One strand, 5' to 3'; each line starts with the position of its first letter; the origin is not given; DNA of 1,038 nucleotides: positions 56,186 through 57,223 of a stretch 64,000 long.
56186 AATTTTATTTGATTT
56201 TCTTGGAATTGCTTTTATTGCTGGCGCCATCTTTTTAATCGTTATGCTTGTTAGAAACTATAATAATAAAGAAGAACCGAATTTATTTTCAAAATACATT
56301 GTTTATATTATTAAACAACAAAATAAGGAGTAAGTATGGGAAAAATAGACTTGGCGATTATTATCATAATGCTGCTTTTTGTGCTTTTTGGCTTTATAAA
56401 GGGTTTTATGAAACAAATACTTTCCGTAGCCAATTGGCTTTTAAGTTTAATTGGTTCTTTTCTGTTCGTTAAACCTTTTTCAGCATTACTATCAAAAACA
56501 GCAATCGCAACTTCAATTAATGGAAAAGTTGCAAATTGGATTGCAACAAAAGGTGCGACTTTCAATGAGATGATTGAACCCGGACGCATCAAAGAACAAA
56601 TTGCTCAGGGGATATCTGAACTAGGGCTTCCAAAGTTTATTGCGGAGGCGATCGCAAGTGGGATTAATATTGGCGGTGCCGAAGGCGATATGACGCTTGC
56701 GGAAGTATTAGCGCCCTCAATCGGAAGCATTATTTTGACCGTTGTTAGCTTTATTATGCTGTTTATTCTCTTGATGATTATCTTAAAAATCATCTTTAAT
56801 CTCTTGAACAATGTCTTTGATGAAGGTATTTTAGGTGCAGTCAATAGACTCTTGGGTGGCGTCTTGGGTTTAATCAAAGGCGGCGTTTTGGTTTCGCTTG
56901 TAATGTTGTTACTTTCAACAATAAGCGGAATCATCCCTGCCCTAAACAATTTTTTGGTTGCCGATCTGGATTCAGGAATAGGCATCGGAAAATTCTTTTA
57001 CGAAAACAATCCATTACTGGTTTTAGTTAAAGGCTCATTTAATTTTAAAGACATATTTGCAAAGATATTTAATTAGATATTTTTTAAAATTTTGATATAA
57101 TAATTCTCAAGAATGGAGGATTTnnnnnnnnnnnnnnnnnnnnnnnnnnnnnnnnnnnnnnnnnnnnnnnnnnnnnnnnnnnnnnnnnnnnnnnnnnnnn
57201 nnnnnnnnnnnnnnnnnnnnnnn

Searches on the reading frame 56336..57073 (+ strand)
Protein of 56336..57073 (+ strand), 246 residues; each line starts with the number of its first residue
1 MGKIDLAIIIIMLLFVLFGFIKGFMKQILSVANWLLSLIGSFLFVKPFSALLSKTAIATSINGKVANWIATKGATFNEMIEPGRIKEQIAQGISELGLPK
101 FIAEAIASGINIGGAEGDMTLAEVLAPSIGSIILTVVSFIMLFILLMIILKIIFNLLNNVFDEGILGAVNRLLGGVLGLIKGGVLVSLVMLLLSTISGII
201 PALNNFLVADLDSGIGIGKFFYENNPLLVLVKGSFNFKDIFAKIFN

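Call 13: search_protein_families(library=pfam, proteins=[window:56336-57073:+], max_evalue=0.001)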
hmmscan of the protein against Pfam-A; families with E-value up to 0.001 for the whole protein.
window:56336-57073:+ (246 aa): 1 family
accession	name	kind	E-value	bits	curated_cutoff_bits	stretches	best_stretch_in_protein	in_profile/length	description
PF02674.22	Colicin_V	-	4.7e-21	75.7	29.3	2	121-196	45-121/144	Colicin V production protein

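Call 56: find_homologous_proteins(query=window:56336-57073:+, max_evalue=0.00001)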
Query window:56336-57073:+ (246 aa): 31 proteins with E <= 0.00001 among 3329 candidates.
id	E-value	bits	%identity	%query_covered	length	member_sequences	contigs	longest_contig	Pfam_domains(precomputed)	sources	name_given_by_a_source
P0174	6.1e-141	486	100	100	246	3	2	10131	PF02674.23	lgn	-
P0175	4.2e-125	434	86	100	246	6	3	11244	PF02674.23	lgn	-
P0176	1.8e-102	360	71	99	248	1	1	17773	PF02674.23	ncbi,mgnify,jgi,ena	mgnify:CR=1 FL=1|jgi:uncharacterized membrane protein required for colicin V production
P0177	5.0e-92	326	100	68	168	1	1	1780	PF02674.23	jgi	jgi:uncharacterized membrane protein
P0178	2.5e-91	324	67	98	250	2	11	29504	PF02674.23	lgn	-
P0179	1.8e-87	311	63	98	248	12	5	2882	PF02674.23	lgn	-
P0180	6.6e-86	306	62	91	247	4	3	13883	PF02674.23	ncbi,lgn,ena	-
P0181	7.8e-85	303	62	91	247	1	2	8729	PF02674.23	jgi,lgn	jgi:uncharacterized membrane protein required for colicin V production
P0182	2.1e-83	298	62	98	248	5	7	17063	PF02674.23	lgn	-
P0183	5.0e-83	297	64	91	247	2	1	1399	PF02674.23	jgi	jgi:uncharacterized membrane protein required for colicin V production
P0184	8.9e-77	276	58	98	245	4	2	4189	PF02674.23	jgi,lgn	jgi:uncharacterized membrane protein required for colicin V production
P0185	6.7e-75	270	60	89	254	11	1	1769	PF02674.23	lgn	-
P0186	2.1e-74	269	57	98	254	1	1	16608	PF02674.23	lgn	-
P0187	3.2e-73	265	53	98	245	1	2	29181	PF02674.23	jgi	-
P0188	7.1e-72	260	53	98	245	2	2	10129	PF02674.23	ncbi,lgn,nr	ncbi:MAG: CvpA family protein [Bacilli bacterium]|nr:CvpA family protein [Bacilli bacterium] MDD4388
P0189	1.9e-71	259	54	98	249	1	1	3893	PF02674.23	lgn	-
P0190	2.4e-71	259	57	99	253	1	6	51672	PF02674.23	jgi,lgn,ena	-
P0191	3.1e-71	258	56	91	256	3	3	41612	PF02674.23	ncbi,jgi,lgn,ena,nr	ncbi:MAG: CvpA family protein [Bacilli bacterium]|nr:CvpA family protein [Bacilli bacterium]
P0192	4.4e-70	254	53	98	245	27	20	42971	PF02674.23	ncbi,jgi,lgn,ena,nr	ncbi:MAG TPA: CvpA family protein [Bacilli bacterium]|jgi:uncharacterized membrane protein required 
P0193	1.2e-66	243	55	98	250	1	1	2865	PF02674.23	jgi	jgi:uncharacterized membrane protein required for colicin V production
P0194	5.6e-61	225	48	97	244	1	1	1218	PF02674.23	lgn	-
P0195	5.5e-45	172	42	93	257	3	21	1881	PF02674.23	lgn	-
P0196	1.2e-40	158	43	93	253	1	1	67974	PF02674.23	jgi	-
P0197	2.6e-40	157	43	93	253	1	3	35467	PF02674.23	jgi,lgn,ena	-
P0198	7.4e-40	156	43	93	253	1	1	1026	PF02674.23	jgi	-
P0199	7.5e-40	156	43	93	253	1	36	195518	PF02674.23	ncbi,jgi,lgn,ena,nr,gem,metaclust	ncbi:MAG TPA: CvpA family protein [Bacilli bacterium]|jgi:uncharacterized membrane protein required 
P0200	7.8e-40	155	48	79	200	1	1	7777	PF02674.23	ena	-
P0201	7.8e-40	155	43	93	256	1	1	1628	PF02674.23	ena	-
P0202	2.0e-7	49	28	76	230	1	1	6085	PF02674.23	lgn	-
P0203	9.9e-7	47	25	82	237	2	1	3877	PF02674.23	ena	-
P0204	1.2e-6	47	26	92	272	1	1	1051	PF02674.23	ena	-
